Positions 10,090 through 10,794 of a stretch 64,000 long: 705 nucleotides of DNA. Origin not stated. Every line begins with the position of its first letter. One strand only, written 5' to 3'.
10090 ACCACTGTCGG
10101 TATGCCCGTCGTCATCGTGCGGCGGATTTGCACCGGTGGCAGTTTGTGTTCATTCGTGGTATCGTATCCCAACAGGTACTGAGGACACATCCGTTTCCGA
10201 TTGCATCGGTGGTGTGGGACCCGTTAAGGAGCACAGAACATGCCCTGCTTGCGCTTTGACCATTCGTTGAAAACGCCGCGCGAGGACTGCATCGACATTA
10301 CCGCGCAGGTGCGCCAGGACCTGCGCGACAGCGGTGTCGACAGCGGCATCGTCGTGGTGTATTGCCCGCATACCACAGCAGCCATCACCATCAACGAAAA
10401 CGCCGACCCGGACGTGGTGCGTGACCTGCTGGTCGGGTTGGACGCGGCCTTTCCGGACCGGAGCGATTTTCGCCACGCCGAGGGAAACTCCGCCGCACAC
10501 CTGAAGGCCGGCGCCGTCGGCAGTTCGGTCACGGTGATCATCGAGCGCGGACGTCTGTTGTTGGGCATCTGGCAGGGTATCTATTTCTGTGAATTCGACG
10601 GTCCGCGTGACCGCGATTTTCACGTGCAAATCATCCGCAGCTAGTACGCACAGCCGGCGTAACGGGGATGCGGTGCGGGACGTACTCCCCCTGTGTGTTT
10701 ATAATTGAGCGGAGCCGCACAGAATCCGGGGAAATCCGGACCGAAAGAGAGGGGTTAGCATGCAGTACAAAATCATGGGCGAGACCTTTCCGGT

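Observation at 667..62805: Highly over-represented 15-nt motif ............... in both orientations, intergenic and inside genes in all frames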

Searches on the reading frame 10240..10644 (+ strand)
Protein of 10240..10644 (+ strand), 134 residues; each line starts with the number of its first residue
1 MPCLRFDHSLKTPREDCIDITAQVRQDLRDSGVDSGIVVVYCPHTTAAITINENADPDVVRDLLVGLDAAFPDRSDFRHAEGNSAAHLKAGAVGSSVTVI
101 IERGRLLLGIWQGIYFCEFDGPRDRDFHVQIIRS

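Call 43: search_protein_families(library=pfam, proteins=[window:10240-10644:+], max_evalue=0.00001)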
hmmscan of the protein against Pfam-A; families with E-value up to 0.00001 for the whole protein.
window:10240-10644:+ (134 aa): 1 family
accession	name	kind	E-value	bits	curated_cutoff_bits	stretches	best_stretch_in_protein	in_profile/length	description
PF01894.22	UPF0047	-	1.1e-41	142.1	27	1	19-131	1-117/117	Uncharacterised protein family UPF0047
